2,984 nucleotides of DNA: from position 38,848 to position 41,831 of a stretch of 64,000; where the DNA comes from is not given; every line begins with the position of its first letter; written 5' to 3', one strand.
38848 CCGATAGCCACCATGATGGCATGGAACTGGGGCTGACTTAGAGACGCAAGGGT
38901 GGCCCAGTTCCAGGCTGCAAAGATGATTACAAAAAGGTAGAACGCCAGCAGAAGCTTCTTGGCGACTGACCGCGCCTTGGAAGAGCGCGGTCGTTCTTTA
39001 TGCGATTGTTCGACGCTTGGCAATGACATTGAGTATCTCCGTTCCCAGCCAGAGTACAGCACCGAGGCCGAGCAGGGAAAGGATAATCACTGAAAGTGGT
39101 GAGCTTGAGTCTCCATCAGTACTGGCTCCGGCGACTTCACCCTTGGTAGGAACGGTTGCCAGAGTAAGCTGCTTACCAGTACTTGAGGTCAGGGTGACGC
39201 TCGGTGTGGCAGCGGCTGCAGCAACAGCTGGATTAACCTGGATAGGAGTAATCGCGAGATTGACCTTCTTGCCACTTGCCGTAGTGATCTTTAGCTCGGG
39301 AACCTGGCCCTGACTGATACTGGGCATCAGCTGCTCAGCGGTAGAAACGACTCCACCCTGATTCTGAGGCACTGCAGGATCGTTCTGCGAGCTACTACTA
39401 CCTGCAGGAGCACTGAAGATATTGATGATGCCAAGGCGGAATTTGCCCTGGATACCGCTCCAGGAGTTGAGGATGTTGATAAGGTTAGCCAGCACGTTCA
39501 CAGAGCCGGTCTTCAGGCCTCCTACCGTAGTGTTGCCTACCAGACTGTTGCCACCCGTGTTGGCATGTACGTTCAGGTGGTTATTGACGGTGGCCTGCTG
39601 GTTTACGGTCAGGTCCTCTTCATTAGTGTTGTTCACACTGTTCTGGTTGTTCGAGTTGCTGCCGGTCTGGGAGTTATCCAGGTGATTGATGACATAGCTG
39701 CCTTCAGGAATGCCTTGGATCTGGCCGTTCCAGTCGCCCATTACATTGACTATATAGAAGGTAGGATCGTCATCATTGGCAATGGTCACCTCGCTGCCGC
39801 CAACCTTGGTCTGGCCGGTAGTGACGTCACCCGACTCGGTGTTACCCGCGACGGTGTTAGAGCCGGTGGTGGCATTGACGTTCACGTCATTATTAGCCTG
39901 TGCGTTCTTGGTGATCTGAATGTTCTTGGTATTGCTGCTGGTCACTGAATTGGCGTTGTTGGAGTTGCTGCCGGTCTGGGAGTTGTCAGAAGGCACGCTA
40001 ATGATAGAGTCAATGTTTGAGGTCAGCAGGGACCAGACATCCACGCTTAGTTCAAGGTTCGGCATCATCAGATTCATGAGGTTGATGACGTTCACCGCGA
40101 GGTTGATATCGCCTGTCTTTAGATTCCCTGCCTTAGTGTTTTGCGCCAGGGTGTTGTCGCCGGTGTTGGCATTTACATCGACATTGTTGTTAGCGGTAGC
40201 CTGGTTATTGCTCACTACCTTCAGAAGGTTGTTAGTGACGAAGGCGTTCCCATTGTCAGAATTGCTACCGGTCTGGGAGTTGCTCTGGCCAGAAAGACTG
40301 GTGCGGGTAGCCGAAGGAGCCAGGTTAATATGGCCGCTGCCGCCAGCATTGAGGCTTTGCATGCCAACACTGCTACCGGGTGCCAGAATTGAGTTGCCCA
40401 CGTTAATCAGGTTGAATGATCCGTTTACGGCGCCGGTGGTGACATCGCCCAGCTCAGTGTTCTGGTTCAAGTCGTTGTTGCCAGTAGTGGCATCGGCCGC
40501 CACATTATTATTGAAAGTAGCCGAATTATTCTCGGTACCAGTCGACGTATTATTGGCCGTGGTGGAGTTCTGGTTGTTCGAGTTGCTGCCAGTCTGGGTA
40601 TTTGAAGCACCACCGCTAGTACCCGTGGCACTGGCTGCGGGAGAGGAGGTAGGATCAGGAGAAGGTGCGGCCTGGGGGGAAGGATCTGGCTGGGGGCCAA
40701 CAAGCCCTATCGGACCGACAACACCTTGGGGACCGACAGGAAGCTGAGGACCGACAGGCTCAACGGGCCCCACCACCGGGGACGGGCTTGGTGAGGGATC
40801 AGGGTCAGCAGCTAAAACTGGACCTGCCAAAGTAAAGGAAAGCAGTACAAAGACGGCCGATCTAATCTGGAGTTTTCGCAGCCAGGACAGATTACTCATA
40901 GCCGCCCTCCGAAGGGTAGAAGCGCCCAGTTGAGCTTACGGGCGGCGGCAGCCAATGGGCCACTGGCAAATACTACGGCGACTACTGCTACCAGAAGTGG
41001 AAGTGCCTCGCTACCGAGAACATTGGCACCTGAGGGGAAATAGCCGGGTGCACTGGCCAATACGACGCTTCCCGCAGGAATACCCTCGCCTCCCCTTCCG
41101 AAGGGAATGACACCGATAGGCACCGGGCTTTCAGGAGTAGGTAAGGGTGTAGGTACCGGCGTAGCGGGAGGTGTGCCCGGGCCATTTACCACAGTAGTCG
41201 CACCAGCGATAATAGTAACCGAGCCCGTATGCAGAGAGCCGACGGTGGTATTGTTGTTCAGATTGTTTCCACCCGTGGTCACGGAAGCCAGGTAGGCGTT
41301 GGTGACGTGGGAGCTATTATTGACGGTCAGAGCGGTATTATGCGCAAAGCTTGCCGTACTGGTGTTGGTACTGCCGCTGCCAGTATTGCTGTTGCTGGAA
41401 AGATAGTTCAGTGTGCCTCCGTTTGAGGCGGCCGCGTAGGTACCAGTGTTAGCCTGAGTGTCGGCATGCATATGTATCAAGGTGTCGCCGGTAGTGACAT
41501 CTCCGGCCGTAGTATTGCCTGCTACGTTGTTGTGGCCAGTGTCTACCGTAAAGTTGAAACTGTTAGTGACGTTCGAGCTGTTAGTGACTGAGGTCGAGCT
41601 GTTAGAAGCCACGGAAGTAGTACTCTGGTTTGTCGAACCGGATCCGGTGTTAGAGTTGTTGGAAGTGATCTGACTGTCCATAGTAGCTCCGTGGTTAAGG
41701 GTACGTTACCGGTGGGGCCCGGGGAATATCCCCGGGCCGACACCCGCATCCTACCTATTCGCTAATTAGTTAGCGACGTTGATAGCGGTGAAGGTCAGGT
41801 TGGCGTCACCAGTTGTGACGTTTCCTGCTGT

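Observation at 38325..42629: Sortase plus three paralogous Asn/Thr/Gly-rich repeat proteins: candidate undescribed sortase-dependent surface fibre or adhesin locus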

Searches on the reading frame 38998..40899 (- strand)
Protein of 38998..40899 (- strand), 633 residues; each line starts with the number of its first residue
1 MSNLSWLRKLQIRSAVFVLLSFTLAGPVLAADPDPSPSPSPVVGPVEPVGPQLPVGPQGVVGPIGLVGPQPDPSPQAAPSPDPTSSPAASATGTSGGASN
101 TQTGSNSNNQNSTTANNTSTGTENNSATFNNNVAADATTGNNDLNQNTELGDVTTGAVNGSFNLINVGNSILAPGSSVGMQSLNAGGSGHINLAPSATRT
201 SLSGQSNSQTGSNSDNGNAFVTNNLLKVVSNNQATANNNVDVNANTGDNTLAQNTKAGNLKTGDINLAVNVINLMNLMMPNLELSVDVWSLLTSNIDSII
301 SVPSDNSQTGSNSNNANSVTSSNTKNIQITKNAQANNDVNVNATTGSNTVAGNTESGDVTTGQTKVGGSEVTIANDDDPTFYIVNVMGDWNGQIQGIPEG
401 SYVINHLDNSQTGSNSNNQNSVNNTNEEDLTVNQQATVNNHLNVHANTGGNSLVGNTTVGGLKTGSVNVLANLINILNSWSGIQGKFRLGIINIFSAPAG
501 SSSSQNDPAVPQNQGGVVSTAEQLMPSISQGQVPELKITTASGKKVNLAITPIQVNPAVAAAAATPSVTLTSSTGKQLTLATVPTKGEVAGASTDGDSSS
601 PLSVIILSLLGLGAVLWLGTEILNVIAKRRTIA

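Call 3: search_protein_families(library=pfam, proteins=[window:38998-40899:-], max_evalue=1)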
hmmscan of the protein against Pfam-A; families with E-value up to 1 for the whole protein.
window:38998-40899:- (633 aa): 1 family
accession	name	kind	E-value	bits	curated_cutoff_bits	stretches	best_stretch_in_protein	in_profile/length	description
PF19410.4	DUF5980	-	0.18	12.7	27.1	1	377-420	8-55/97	Family of unknown function (DUF5980)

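Call 4: search_protein_families(library=ncbifam, proteins=[window:38998-40899:-], max_evalue=1)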
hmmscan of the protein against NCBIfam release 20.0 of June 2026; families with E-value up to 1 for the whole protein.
window:38998-40899:- (633 aa): 0 families

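Call 7: find_homologous_proteins(query=window:38998-40899:-, max_evalue=0.001)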
Query window:38998-40899:- (633 aa): 110 proteins with E <= 0.001 among 8000 candidates.
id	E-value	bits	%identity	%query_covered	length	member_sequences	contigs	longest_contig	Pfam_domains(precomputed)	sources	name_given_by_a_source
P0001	0.0e+0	1300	100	100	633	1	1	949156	-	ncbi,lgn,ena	ncbi:MAG: hypothetical protein WCO52_04020 [bacterium]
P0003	9.4e-114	399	48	79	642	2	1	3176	-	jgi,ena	-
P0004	2.4e-111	391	44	94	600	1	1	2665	-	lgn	-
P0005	2.8e-104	368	46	78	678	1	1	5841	-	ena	-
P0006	1.7e-98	349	47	73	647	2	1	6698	-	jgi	jgi:hypothetical protein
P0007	8.3e-98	347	47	79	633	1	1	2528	-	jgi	-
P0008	1.9e-96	342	44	76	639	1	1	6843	-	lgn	-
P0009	2.7e-92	328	39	85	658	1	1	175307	-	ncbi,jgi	ncbi:MAG: hypothetical protein ACOYBJ_00385 [Patescibacteria group bacterium]|jgi:hypothetical prote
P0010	6.0e-89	317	37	99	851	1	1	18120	-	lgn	-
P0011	6.7e-88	314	38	98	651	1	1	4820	-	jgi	jgi:hypothetical protein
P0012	3.1e-81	292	37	80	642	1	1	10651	PF01391.24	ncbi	-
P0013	9.1e-81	290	44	64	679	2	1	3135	-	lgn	-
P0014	2.0e-79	286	40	81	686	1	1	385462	-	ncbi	-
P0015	2.7e-79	285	40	77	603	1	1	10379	-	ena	-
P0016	8.2e-79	284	35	94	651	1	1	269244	-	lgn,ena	-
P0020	3.2e-75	272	43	65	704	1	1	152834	-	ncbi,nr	ncbi:hypothetical protein HY374_02000 [Candidatus Berkelbacteria bacterium]|nr:hypothetical protein 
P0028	7.2e-54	202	34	77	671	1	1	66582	-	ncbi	-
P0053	4.2e-14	70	27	89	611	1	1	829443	-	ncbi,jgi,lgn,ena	jgi:hypothetical protein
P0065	1.6e-11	62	29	64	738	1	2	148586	-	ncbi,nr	ncbi:MAG TPA: hypothetical protein VLF21_02305 [Candidatus Saccharimonadales bacterium]|nr:hypotheti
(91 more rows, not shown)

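Call 9: find_encoding_contigs(protein=P0009, flank=6000, max_places=2)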
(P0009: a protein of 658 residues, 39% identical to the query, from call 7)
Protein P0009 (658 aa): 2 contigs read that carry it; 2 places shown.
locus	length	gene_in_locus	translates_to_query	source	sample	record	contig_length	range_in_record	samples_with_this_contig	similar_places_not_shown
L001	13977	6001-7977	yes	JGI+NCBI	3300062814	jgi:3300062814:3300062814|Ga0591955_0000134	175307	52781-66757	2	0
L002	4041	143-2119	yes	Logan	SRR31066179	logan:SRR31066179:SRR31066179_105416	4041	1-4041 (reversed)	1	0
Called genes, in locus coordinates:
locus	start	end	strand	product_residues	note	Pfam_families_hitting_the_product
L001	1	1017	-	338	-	PF06723:MreB_Mbl, PF00022:Actin, PF00012:HSP70, PF14450:FtsA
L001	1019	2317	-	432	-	PF00275:EPSP_synthase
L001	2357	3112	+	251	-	PF13620:CarboxypepD_reg (faint)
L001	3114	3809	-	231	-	PF04203:Sortase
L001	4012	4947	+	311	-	-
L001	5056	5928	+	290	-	-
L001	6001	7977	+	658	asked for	-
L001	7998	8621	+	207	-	PF04203:Sortase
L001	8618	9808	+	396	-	PF00082:Peptidase_S8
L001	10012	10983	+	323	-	PF01207:Dus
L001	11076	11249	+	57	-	PF20106:DUF6496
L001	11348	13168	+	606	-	PF00009:GTP_EFTU, PF01926:MMR_HSR1 (weak), PF03144:GTP_EFTU_D2, PF22042:EF-G_D2, PF14492:EFG_III (faint), PF00679:EFG_C, PF21018:BipA_C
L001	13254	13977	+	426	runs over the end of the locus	PF03952:Enolase_N, PF00113:Enolase_C, PF13378:MR_MLE_C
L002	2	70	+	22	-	?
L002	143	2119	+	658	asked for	-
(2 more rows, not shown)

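Call 10: find_encoding_contigs(protein=P0014, flank=6000, max_places=2)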
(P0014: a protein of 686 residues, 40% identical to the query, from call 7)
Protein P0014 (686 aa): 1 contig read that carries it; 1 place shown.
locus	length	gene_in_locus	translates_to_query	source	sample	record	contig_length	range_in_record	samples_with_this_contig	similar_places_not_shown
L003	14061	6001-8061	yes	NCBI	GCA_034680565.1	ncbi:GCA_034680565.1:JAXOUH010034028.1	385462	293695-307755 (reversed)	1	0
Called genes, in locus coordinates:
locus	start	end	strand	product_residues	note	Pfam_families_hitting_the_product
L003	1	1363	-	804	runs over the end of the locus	PF01590:GAF, PF13185:GAF_2, PF13492:GAF_3, PF01590:GAF, PF13185:GAF_2, PF13492:GAF_3, PF00512:HisKA, PF02518:HATPase_c, +4 more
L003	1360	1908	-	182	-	PF00293:NUDIX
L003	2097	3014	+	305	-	-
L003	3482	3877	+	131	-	PF02245:Pur_DNA_glyco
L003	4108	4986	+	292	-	-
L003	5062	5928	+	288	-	-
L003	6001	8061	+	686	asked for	-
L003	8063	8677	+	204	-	PF04203:Sortase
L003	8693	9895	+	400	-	PF02646:RmuC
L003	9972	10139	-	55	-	-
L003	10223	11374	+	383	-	-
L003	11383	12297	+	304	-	PF03486:HI0933_like (faint), PF07992:Pyr_redox_2, PF13738:Pyr_redox_3, PF00070:Pyr_redox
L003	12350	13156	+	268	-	PF01261:AP_endonuc_2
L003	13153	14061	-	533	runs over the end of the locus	PF01541:GIY-YIG, PF27096:UvrC_M (weak), PF02151:UVR, PF22920:UvrC_RNaseH, PF08459:UvrC_RNaseH_dom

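Call 11: find_encoding_contigs(protein=P0020, flank=6000, max_places=2)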
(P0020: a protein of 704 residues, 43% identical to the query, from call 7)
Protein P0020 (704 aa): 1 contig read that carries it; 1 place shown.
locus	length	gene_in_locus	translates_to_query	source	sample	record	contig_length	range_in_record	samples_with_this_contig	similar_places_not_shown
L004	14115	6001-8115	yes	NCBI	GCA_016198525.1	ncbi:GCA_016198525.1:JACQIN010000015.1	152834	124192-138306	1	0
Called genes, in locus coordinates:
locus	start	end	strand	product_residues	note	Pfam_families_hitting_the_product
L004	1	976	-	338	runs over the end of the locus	PF00022:Actin, PF06723:MreB_Mbl, PF00012:HSP70, PF14450:FtsA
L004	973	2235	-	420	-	PF00275:EPSP_synthase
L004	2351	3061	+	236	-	-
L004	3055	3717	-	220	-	PF04203:Sortase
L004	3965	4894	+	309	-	-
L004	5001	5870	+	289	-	-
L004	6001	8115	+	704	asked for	-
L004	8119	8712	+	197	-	PF04203:Sortase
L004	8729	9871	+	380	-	PF00082:Peptidase_S8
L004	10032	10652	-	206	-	PF01300:Sua5_yciO_yrdC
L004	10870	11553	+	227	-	PF12710:HAD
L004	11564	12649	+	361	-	PF01380:SIS (weak), PF10432:bact-PGI_C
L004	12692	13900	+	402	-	PF03952:Enolase_N, PF00113:Enolase_C, PF13378:MR_MLE_C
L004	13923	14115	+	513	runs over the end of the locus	PF01676:Metalloenzyme, PF06415:iPGM_N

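Call 60: find_encoding_contigs(protein=P0053, flank=6000, max_places=1)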
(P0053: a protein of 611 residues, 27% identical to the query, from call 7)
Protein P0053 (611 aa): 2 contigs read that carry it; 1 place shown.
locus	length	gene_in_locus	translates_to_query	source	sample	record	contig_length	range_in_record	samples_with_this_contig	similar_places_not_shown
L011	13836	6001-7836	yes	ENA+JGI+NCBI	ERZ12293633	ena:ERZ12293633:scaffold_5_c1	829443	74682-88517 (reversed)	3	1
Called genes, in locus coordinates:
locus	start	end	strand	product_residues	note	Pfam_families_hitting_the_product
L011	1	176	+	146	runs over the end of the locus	-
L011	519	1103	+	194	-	PF04307:YdjM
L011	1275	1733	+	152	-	PF13328:HD_4 (weak)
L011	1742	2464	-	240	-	PF03358:FMN_red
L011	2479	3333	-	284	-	-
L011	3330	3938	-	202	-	PF04203:Sortase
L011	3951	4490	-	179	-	-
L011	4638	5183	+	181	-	-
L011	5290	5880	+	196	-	-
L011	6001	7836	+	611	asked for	-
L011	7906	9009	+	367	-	PF00226:DnaJ, PF01556:DnaJ_C, PF00684:DnaJ_CXXCXGXG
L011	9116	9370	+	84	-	-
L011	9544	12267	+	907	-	-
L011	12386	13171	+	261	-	-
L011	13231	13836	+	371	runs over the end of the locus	-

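Call 61: find_encoding_contigs(protein=P0065, flank=6000, max_places=1)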
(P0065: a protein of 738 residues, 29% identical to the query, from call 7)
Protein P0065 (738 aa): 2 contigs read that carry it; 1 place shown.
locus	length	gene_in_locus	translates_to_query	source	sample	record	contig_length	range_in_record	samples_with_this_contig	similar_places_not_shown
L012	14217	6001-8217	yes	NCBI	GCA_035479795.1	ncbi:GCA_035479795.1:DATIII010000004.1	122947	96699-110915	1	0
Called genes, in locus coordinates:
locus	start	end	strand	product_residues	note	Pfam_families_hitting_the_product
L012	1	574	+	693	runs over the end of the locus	PF02518:HATPase_c, PF00204:DNA_gyraseB, PF01751:Toprim, PF00986:DNA_gyraseB_C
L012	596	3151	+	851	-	PF00521:DNA_topoisoIV, PF03989:DNA_gyraseA_C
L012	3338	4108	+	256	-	-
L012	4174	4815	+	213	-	-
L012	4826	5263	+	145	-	-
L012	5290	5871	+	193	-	-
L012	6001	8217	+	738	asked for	-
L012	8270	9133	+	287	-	PF02681:DUF212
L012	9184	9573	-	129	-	-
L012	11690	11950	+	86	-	-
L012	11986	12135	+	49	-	-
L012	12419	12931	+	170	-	-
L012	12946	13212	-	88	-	-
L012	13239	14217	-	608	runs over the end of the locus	PF00009:GTP_EFTU, PF01926:MMR_HSR1 (faint), PF03144:GTP_EFTU_D2, PF22042:EF-G_D2 (weak), PF00679:EFG_C, PF21018:BipA_C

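Call 62: find_encoding_contigs(protein=P0016, flank=6000, max_places=1)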
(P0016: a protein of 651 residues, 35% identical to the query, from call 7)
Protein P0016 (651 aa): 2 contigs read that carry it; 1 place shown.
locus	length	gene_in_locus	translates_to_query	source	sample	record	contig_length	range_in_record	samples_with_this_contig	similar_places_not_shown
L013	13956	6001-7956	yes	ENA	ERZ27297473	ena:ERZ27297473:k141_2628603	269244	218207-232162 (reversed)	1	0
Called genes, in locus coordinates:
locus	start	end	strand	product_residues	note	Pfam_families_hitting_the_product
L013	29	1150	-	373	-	PF13509:S1_2 (faint), PF21710:Spt6_S1 (faint), PF23459:S1_RRP5 (faint), PF00575:S1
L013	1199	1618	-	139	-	-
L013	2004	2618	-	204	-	PF00081:Sod_Fe_N, PF02777:Sod_Fe_C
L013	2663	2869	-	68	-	PF04070:DUF378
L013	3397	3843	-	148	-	-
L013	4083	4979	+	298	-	-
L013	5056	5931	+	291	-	-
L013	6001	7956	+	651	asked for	-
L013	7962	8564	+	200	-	PF04203:Sortase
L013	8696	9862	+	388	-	PF05651:Diacid_rec (weak), PF17853:GGDEF_2, PF13556:HTH_30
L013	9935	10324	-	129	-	PF00072:Response_reg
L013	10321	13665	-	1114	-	PF00293:NUDIX, PF00989:PAS (faint), PF01590:GAF, PF13185:GAF_2, PF13492:GAF_3, PF13426:PAS_9 (weak), PF00512:HisKA, PF02518:HATPase_c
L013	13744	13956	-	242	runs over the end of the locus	PF13238:AAA_18 (weak)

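Call 63: find_encoding_contigs(protein=P0028, flank=6000, max_places=1)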
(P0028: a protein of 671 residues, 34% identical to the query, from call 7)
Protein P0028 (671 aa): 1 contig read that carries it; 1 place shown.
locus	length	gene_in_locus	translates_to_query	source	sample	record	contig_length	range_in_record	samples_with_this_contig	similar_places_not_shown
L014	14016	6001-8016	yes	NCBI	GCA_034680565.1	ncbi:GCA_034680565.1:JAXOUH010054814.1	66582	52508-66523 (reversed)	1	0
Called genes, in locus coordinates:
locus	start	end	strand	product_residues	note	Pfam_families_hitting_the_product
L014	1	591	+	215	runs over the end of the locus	?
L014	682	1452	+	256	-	-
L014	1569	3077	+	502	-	-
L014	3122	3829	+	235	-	PF13529:Peptidase_C39_2, PF09778:Guanylate_cyc_2 (faint)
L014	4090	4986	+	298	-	-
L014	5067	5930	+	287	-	-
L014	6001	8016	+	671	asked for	-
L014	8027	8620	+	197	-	PF04203:Sortase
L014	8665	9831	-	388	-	PF00704:Glyco_hydro_18, PF23916:TIM-barrel_EndoS (weak)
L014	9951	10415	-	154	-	PF00578:AhpC-TSA, PF08534:Redoxin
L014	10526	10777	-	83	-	-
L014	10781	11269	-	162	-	-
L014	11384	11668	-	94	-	-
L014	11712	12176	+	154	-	-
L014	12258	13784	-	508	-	PF02789:Peptidase_M17_N, PF00883:Peptidase_M17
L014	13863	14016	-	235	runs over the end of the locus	PF00106:adh_short, PF01370:Epimerase (weak), PF08659:KR (weak), PF13561:adh_short_C2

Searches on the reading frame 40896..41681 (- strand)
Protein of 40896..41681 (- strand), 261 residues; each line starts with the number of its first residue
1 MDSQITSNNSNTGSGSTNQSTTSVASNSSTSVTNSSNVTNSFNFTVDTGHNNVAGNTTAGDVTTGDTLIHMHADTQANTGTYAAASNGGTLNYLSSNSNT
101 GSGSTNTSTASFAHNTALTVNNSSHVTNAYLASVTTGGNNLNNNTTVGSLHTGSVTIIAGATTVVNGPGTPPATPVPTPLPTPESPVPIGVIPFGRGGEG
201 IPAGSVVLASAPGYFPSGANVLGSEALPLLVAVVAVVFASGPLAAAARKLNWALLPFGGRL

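Call 3: search_protein_families(library=pfam, proteins=[window:40896-41681:-], max_evalue=1)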
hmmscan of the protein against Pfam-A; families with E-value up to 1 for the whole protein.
window:40896-41681:- (261 aa): 0 families

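Call 4: search_protein_families(library=ncbifam, proteins=[window:40896-41681:-], max_evalue=1)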
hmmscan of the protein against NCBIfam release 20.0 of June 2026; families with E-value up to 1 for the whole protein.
window:40896-41681:- (261 aa): 0 families

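Call 15: find_homologous_proteins(query=window:40896-41681:-, max_evalue=0.001)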
Query window:40896-41681:- (261 aa): 6 proteins with E <= 0.001 among 8000 candidates.
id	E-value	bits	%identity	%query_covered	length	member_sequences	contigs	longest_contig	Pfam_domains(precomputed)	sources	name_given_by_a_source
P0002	7.6e-153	525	100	100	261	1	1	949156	-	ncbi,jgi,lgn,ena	ncbi:MAG: hypothetical protein WCO52_04025 [bacterium]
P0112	7.3e-31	126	42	99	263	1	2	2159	-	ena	-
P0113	3.4e-12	65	31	94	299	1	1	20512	-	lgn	-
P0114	3.7e-11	61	47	23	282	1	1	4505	-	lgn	-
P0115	5.9e-11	61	33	90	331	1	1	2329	-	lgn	-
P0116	4.3e-6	45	32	59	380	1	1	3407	-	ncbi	-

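Call 55: search_protein_representatives(alignment_id=A4)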
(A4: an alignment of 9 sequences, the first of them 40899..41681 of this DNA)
Query: 9 sequences, 303 profile positions. Proteins with E-value up to 0.001 (for the whole library): 1585; up to 1e-10: 839; up to 1e-30: 256. The best 150 are listed.
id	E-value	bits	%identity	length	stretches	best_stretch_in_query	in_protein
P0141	8.3e-125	432.3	-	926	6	30-203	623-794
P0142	3.2e-100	351.5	-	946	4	36-279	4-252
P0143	1.5e-98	346.0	-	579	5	21-202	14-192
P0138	1.0e-94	333.5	-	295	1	1-288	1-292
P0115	4.0e-91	321.6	-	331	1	3-300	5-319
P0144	3.2e-86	305.5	-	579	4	35-202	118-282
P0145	1.3e-85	303.6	-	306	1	10-297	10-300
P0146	1.5e-85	303.3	-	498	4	14-202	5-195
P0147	2.4e-81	289.6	-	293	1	1-292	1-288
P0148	2.1e-77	276.6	-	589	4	32-206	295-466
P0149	3.2e-76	272.7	-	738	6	15-202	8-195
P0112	9.8e-75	267.8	-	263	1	32-300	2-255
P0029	1.0e-74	267.8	-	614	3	37-242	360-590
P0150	2.6e-74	266.5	-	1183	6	30-202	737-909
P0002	7.0e-73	261.8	-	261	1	32-300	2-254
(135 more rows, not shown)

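Call 71: find_encoding_contigs(protein=P0112, flank=3000, max_places=3)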
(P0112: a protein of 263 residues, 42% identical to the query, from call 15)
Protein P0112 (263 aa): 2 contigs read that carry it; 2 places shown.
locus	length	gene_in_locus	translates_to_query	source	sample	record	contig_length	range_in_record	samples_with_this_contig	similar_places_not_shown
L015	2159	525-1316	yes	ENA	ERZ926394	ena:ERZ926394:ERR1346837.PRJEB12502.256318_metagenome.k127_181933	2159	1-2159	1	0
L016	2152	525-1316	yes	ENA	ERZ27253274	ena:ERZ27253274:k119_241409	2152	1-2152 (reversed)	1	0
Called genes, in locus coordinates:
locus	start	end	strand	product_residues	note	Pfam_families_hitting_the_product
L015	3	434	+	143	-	?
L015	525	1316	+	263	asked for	-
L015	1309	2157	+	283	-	?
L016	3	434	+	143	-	?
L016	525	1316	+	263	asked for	-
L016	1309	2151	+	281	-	?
